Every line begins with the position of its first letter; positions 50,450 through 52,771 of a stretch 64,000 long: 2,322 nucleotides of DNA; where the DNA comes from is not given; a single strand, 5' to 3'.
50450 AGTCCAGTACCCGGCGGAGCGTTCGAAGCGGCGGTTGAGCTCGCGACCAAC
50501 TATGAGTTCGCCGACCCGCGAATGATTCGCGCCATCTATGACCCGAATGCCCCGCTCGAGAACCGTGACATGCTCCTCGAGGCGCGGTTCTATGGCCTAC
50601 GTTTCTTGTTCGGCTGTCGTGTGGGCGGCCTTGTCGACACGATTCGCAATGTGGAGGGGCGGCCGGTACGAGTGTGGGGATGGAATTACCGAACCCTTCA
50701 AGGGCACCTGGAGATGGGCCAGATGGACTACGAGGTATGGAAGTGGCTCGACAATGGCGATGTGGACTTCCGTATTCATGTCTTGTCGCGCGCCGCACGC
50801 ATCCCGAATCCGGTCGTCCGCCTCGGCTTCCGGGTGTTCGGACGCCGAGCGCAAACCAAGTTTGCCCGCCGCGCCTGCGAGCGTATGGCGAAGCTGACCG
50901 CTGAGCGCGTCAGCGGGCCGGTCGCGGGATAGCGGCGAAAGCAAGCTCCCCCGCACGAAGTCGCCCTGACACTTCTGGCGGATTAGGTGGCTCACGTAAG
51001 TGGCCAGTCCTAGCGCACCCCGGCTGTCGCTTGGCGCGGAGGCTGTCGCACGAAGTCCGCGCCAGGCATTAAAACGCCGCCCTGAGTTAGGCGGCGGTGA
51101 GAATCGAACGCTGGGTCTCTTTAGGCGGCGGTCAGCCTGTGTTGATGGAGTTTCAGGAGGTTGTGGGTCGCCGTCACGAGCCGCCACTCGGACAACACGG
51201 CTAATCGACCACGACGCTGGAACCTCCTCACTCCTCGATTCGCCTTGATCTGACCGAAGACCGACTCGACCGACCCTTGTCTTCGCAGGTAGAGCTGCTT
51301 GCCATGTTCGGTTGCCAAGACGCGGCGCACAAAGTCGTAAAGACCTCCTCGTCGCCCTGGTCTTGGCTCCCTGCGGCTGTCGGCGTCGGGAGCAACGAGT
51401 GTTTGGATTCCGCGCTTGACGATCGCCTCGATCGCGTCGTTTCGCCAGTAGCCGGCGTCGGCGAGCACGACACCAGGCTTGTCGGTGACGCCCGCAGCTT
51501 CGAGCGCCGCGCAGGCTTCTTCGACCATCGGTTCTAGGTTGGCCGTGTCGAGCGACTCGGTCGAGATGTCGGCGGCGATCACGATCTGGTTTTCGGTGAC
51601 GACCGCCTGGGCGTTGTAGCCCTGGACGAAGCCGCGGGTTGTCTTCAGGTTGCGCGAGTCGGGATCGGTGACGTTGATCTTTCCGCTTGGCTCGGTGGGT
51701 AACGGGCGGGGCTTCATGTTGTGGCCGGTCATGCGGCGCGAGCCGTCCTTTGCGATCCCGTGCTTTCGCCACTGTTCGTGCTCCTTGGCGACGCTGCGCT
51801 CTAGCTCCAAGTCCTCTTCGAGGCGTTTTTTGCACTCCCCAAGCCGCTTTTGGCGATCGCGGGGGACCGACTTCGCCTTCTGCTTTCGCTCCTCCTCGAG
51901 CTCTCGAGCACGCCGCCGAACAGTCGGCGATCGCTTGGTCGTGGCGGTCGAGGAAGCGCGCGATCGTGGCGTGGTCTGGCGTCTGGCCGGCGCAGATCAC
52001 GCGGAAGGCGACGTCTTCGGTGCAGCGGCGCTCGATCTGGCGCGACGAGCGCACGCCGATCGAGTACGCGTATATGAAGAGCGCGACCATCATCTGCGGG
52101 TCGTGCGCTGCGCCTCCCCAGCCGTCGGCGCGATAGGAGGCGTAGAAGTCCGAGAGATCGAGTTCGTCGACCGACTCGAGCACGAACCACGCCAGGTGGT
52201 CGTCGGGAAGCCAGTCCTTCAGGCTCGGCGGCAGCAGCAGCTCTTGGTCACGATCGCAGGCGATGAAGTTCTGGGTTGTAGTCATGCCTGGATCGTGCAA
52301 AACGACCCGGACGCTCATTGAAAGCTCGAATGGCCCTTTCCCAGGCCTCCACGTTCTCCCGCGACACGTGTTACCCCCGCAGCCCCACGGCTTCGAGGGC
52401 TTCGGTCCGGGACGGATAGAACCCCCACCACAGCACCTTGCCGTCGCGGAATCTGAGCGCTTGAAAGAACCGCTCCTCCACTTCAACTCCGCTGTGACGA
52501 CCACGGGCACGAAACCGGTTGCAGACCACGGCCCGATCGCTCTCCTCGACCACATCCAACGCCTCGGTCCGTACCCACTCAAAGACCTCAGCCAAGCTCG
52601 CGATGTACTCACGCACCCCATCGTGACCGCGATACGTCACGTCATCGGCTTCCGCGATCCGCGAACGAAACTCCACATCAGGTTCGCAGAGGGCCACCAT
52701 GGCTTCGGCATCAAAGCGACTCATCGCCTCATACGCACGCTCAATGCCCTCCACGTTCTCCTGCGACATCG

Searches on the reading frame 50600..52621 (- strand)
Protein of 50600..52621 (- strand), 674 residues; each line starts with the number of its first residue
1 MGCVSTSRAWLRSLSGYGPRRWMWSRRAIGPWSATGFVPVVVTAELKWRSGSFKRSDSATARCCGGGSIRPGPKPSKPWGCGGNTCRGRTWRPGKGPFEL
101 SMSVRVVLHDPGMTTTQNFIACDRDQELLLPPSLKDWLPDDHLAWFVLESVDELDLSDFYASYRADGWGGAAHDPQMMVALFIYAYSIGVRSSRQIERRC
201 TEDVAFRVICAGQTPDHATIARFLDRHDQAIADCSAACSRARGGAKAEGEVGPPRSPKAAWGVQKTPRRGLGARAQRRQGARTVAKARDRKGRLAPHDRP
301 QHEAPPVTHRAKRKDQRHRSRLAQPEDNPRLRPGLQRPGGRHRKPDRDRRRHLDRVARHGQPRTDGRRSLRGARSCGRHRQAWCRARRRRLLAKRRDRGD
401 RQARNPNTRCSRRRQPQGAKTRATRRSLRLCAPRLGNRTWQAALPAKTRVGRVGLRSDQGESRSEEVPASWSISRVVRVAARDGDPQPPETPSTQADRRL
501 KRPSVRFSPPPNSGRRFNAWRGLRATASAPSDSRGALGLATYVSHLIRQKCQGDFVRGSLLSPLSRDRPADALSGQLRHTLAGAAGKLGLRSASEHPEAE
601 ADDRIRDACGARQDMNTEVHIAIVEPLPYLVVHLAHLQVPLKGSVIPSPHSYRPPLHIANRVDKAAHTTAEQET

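Call 53: search_protein_families(library=pfam, proteins=[window:50600-52621:-], max_evalue=0.0001)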
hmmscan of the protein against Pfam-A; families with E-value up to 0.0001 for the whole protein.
window:50600-52621:- (674 aa): 1 family
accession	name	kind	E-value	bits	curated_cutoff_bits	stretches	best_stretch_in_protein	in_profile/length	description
PF05598.16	DUF772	-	2.6e-14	53.4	23.1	1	171-231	3-67/74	Transposase domain (DUF772)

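Call 83: search_protein_families(library=pfam, proteins=[L005:2371-3687:+, L005:3740-5716:-, L005:5756-7300:+, L005:20620-21726:-, L005:1109-2353:-, L009:817-3060:-, L009:4756-8421:+, L009:8648-9628:+, L009:18782-20494:+, L009:20526-22931:-], max_evalue=0.0001)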
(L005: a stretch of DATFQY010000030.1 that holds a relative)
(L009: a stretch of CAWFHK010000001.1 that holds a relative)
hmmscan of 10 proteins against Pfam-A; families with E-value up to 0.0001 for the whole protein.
L005:2371-3687:+ (439 aa): 1 family
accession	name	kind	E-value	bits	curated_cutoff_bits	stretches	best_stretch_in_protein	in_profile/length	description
PF00202.27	Aminotran_3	-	6.7e-60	203.3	30.5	1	42-344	10-326/403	Aminotransferase class-III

L005:3740-5716:- (659 aa): 3 families
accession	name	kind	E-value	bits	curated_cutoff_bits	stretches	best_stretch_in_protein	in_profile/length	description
PF00999.27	Na_H_Exchanger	-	1.9e-58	198.6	26.2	1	14-373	2-373/375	Sodium/hydrogen exchanger, transmembrane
PF02254.24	TrkA_N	-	4.7e-20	72.5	23.8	1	411-524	1-114/116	TrkA-N domain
PF02080.26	TrkA_C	-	3.4e-11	43.3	27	1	590-651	5-65/71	TrkA-C domain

L005:5756-7300:+ (515 aa): 2 families
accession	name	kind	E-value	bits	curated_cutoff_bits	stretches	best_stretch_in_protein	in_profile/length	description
PF00854.27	PTR2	-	2.2e-66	224.8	27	1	91-451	2-374/392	POT family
PF07690.21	MFS_1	-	8.4e-27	94.4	33.4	1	32-306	6-288/347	Major Facilitator Superfamily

L005:20620-21726:- (369 aa): 0 families

L005:1109-2353:- (415 aa): 0 families

L009:817-3060:- (748 aa): 0 families

L009:4756-8421:+ (1222 aa): 0 families

L009:8648-9628:+ (327 aa): 3 families
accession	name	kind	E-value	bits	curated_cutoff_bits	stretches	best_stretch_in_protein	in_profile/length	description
PF00196.25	GerE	-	1e-13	51.1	23.5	1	244-295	2-53/57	Bacterial regulatory proteins, luxR family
PF00072.30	Response_reg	-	8.4e-07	29.6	30.2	1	95-202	2-110/111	Response regulator receiver domain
PF08281.18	Sigma70_r4_2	-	4.6e-05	23.4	25.7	1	242-287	8-54/54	Sigma-70, region 4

L009:18782-20494:+ (571 aa): 0 families

L009:20526-22931:- (802 aa): 8 families
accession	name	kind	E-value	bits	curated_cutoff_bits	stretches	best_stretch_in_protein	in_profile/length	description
PF00989.32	PAS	-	2.1e-36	124.8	22.6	2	308-415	5-113/113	PAS fold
PF08448.16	PAS_4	-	1.1e-27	96.9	23.1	2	311-419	2-109/110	PAS fold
PF13426.13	PAS_9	-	1.5e-27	96.3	27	2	316-416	3-102/103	PAS domain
PF08447.18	PAS_3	-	1.7e-27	95.9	25.6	2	204-275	1-73/89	PAS fold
PF02518.31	HATPase_c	-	4.4e-22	79.1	26.4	1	541-661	2-109/111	Histidine kinase-, DNA gyrase B-, and HSP90-like ATPase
PF00072.30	Response_reg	-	5.4e-18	65.6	30.2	1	685-796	1-110/111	Response regulator receiver domain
PF13188.13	PAS_8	-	1.6e-15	56.8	21.8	2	305-352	2-50/65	PAS domain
PF00512.31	HisKA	-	5.3e-09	36.4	26.9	1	435-497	3-64/66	His Kinase A (phospho-acceptor) domain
